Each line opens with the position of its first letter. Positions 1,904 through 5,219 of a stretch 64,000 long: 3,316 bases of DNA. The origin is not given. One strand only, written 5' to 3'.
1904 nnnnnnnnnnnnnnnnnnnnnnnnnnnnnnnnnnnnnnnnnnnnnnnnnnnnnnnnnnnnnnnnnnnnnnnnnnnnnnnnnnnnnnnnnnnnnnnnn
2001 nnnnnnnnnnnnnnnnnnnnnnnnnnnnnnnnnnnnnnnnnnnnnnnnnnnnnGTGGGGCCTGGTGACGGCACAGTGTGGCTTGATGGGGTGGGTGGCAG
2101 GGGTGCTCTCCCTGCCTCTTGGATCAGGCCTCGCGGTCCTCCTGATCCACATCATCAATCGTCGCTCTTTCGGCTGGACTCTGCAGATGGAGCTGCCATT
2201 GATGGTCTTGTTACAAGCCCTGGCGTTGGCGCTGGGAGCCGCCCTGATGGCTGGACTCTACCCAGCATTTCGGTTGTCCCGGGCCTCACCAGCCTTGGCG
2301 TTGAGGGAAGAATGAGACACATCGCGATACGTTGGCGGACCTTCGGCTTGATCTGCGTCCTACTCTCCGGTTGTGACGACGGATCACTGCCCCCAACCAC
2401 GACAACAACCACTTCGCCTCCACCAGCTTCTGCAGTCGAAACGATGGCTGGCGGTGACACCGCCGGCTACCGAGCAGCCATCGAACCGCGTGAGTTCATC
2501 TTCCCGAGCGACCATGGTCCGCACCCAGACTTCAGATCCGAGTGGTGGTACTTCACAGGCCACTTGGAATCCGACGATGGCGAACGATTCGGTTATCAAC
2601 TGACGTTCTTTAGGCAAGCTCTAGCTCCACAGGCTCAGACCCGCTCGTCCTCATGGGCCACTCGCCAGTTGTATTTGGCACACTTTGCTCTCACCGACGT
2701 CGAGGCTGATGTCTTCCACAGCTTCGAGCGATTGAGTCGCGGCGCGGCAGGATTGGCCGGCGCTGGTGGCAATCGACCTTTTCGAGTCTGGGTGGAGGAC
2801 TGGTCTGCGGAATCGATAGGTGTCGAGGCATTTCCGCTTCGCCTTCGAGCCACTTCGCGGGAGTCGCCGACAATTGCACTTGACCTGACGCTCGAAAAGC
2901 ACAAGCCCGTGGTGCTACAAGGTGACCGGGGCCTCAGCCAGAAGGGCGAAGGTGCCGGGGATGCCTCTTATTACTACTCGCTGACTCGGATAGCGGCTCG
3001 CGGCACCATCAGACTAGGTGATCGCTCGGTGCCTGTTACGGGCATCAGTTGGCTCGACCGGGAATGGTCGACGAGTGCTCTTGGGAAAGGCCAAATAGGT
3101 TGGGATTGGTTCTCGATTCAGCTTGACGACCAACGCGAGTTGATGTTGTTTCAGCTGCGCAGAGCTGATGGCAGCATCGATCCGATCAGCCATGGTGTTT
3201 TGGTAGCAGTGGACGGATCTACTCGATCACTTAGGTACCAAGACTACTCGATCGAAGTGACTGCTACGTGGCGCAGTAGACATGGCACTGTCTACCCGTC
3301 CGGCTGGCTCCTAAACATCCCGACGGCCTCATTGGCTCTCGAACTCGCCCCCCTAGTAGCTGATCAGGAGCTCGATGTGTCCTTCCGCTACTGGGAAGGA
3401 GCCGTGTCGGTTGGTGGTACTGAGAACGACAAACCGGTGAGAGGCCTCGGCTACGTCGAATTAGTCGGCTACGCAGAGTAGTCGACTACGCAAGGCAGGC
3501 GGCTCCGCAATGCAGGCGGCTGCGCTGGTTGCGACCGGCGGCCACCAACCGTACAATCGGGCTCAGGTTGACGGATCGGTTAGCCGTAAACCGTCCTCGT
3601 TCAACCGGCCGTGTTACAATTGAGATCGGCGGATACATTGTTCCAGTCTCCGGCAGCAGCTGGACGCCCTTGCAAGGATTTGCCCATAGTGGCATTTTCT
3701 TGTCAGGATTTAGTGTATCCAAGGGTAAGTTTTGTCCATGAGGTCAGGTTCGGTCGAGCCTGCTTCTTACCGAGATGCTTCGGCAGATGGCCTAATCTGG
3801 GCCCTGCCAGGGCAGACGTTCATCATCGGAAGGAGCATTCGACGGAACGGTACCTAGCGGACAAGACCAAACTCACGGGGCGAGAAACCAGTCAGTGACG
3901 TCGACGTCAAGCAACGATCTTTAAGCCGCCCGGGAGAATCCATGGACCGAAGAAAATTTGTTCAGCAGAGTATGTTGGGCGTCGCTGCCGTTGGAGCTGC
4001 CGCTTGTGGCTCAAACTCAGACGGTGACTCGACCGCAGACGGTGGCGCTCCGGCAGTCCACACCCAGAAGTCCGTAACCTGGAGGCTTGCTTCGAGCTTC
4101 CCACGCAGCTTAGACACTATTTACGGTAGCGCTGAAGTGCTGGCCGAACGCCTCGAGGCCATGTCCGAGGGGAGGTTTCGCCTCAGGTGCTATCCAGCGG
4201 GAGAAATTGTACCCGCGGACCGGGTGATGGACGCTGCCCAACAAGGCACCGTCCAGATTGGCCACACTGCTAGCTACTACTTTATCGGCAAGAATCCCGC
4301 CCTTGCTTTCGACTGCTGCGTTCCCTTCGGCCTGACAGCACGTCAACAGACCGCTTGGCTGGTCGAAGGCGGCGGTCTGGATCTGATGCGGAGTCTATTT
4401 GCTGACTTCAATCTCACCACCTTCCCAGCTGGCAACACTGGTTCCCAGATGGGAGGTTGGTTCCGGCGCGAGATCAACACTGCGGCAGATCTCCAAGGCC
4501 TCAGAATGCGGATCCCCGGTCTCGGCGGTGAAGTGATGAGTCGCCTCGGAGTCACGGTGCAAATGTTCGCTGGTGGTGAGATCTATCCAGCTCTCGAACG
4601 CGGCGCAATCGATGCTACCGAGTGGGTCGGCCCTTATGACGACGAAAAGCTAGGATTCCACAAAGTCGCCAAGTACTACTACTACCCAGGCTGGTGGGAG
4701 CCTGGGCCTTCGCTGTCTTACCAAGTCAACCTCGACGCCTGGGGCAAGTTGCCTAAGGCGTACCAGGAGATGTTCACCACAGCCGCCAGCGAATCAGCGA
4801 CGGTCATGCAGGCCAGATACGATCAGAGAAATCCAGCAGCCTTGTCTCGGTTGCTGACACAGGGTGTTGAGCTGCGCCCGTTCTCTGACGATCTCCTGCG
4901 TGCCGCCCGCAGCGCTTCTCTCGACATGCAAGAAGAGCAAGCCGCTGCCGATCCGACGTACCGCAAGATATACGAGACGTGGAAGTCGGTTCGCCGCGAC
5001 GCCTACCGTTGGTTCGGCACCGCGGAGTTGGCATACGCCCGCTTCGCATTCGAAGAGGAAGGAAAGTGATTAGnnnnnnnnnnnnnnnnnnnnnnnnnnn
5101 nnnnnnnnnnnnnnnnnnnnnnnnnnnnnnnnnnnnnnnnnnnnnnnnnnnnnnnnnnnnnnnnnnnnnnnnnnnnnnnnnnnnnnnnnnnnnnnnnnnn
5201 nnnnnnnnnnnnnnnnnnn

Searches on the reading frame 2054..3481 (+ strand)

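Call 45: search_protein_families(library=pfam, proteins=[window:2054-3481:+], max_evalue=0.00001)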
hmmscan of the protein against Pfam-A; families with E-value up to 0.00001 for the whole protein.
window:2054-3481:+ (475 aa): 2 families
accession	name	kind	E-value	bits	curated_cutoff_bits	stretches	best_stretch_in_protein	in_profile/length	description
PF07143.17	CrtC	-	2.7e-62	210.8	22.5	1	163-340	2-168/168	CrtC N-terminal lipocalin domain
PF17186.10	Lipocalin_9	-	7.4e-41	139.8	26.2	1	344-473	2-131/131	Lipocalin-like domain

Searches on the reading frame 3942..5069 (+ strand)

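Call 45: search_protein_families(library=pfam, proteins=[window:3942-5069:+], max_evalue=0.00001)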
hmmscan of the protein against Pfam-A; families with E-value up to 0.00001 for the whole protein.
window:3942-5069:+ (375 aa): 1 family
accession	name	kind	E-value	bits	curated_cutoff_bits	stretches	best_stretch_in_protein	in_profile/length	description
PF03480.18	DctP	-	7.6e-62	209.6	23.4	1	55-332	6-281/286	Bacterial extracellular solute-binding protein, family 7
